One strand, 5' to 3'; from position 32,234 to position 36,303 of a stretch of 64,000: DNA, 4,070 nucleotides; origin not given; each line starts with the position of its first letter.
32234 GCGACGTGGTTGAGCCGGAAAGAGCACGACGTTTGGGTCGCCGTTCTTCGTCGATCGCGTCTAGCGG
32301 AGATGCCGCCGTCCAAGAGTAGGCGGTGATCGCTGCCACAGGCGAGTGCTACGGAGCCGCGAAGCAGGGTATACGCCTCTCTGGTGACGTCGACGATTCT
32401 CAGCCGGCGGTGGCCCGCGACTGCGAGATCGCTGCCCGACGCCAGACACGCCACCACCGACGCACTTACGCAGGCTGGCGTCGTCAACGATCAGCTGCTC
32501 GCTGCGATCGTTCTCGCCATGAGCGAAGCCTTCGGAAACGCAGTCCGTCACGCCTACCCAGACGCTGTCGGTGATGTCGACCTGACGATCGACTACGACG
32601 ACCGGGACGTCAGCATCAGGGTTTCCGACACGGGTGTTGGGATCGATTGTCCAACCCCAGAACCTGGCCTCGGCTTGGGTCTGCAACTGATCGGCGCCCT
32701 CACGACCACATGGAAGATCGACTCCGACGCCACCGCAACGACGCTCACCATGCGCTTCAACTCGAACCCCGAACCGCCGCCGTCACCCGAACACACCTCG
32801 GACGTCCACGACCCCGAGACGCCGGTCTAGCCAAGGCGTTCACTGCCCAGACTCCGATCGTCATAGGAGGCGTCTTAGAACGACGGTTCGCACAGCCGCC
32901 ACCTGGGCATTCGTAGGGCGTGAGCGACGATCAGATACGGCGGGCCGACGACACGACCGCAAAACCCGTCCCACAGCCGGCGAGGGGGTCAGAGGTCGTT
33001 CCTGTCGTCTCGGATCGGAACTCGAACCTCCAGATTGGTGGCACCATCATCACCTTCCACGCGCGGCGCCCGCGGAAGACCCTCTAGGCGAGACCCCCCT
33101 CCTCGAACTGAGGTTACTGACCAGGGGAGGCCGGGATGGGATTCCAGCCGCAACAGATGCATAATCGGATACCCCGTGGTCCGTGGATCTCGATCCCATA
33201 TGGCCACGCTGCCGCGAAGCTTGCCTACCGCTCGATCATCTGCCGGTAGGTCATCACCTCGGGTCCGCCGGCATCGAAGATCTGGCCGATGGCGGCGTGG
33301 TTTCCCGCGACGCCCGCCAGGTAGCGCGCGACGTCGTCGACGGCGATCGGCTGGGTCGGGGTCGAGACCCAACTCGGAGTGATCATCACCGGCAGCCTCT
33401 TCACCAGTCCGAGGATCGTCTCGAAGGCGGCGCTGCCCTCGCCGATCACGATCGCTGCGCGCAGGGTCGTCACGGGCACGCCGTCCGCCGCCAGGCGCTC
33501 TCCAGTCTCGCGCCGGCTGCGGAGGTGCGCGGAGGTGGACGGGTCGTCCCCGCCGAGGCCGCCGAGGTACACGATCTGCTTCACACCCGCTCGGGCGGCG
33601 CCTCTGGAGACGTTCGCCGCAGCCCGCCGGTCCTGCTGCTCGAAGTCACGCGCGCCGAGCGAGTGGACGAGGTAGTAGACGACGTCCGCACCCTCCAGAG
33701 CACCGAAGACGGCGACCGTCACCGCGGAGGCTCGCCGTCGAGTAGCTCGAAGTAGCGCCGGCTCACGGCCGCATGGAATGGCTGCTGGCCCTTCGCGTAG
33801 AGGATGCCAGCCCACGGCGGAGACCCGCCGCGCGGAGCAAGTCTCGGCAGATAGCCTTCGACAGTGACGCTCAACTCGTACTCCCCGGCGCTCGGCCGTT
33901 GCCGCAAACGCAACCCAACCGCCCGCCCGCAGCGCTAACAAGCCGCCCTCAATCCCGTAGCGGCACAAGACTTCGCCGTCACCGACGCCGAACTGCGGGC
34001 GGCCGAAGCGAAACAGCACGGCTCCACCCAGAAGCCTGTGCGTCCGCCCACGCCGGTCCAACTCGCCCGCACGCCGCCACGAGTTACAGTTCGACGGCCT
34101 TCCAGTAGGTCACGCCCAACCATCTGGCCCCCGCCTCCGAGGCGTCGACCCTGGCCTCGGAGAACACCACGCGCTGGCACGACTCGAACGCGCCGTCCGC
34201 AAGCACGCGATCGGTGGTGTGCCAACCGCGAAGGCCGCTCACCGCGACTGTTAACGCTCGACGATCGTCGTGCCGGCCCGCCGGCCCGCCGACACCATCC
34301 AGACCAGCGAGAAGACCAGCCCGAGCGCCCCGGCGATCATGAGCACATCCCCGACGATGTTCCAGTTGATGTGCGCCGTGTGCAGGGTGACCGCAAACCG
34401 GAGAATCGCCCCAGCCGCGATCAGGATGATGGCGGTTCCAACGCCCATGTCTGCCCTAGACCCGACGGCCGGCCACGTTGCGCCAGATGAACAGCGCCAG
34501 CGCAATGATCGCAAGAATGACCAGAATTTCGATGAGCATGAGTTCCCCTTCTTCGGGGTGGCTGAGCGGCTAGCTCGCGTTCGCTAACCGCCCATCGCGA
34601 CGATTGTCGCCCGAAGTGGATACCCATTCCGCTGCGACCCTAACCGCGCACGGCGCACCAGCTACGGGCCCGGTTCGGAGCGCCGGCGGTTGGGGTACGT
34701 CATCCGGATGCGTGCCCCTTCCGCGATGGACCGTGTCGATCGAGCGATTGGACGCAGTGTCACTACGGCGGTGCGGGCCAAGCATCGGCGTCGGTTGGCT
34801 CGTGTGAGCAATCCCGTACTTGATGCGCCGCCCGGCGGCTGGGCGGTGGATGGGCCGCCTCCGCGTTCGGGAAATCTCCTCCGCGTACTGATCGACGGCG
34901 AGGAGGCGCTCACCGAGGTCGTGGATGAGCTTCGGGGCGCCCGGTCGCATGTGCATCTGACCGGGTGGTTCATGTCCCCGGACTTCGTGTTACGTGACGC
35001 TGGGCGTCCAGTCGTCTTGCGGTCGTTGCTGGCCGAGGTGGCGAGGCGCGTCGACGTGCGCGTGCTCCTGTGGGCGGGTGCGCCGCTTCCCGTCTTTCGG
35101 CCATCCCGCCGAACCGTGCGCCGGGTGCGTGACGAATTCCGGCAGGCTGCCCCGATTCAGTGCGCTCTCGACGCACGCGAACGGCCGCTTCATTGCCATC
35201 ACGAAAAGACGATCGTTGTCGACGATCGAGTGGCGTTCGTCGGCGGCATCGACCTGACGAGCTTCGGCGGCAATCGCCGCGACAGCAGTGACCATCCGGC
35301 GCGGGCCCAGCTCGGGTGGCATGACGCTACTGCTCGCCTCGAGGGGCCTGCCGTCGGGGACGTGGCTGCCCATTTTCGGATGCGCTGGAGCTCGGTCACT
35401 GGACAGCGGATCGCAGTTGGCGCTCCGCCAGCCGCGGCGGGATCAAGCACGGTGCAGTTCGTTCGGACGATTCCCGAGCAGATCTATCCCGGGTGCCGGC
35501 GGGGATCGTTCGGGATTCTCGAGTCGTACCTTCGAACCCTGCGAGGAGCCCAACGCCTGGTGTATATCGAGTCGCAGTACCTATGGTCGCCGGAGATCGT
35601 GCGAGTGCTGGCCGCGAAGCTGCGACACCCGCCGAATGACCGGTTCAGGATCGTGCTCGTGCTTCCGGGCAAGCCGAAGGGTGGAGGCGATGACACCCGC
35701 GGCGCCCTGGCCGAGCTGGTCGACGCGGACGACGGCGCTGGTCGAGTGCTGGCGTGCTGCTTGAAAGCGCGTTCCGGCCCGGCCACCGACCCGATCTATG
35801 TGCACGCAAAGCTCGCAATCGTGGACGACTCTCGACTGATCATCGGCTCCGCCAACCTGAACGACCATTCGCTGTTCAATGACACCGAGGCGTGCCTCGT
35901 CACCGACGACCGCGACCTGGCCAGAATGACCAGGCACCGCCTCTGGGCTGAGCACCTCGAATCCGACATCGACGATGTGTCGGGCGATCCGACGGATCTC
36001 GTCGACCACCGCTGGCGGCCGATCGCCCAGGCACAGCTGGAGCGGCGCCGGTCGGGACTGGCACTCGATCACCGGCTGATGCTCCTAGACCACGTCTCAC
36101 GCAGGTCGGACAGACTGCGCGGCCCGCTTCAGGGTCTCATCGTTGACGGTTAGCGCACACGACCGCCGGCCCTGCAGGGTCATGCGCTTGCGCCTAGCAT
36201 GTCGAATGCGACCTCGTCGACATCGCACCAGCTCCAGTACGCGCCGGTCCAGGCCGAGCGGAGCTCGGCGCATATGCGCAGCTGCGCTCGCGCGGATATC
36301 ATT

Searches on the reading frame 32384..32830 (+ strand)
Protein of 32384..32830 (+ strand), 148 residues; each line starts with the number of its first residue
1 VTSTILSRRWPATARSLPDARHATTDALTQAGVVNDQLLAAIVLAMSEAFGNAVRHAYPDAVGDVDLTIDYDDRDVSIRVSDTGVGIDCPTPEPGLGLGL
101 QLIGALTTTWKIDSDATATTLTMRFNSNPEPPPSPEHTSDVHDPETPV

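Call 13: search_protein_families(library=pfam, proteins=[window:32384-32830:+], max_evalue=0.01)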
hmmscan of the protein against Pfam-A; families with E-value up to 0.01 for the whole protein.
window:32384-32830:+ (148 aa): 2 families
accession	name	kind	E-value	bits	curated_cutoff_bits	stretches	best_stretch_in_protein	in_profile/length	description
PF13581.12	HATPase_c_2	-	2.6e-19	69.9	27.4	1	11-125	2-127/127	Histidine kinase-like ATPase domain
PF02518.31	HATPase_c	-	1.8e-07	32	26.4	1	42-108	6-85/111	Histidine kinase-, DNA gyrase B-, and HSP90-like ATPase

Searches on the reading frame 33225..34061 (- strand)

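Call 13: search_protein_families(library=pfam, proteins=[window:33225-34061:-], max_evalue=0.01)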
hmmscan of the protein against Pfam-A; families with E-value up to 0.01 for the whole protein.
window:33225-34061:- (278 aa): 1 family
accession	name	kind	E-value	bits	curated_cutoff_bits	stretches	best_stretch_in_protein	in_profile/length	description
PF13460.12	NAD_binding_10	-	0.00016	22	27.2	1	120-184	56-114/184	NAD(P)H-binding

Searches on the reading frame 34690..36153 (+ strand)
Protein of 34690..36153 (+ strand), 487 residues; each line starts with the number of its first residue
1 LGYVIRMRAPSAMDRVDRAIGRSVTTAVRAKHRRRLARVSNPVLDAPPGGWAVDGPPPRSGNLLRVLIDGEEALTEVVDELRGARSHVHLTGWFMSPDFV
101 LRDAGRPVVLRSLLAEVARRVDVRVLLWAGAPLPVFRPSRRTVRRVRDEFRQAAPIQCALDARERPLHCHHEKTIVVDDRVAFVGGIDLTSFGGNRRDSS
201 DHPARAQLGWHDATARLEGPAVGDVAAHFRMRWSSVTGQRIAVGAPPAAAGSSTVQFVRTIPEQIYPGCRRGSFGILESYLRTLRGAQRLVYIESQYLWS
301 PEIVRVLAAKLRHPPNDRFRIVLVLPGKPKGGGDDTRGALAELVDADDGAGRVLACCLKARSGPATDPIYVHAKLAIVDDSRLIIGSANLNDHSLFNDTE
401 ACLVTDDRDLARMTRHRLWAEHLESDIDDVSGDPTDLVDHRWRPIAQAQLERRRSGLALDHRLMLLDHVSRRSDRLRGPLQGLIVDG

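Call 13: search_protein_families(library=pfam, proteins=[window:34690-36153:+], max_evalue=0.01)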
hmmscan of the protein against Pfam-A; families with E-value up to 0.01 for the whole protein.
window:34690-36153:+ (487 aa): 2 families
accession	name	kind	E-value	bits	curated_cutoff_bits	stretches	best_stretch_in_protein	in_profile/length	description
PF13091.12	PLDc_2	-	5.4e-15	55.8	27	2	282-412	3-122/132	PLD-like domain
PF00614.28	PLDc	-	2.7e-14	52.9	21.9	2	170-190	5-25/28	Phospholipase D Active site motif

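Call 80: search_protein_families(library=padloc, proteins=[window:34690-36153:+], max_evalue=0.001)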
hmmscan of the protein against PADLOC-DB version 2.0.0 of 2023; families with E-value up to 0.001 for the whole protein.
window:34690-36153:+ (487 aa): 16 families
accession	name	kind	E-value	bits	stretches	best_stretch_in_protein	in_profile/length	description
PDLC02597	DrmC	-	1.2e-09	36.4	1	79-196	103-211/242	DrmC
PDLC03922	MkoB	-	8.2e-09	33.3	1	12-211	434-585/610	-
PDLC02604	DrmC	-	2.6e-08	32.3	1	370-405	31-66/92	DrmC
PDLC02585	DrmC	-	2.6e-08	31.8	1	370-417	193-240/253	DrmC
PDLC02588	DrmC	-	6.9e-08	30.4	1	371-416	193-238/256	DrmC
PDLC02614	DrmC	-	1.2e-07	29.7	1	370-414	100-144/153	DrmC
PDLC02606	DrmC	-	1.4e-07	29.5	1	370-405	122-157/182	DrmC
PDLC02608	DrmC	-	4.4e-07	27.9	0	356-411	88-141/162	DrmC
PDLC02587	DrmC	-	3.1e-06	24.4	0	371-415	205-249/267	DrmC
PDLC02601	DrmC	-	4.7e-06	24.2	0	369-406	233-270/295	DrmC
PDLC02589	DrmC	-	3.9e-05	20.9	1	365-416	198-248/264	DrmC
PDLC02607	DrmC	-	0.00011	19.6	1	370-416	202-249/265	DrmC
PDLC02609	DrmC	-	0.00051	18.1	0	366-418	177-229/241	DrmC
PDLC02612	DrmC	-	0.00053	17.6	0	370-418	173-221/235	DrmC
PDLC02616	DrmC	-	0.00055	17.6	0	371-412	165-206/224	DrmC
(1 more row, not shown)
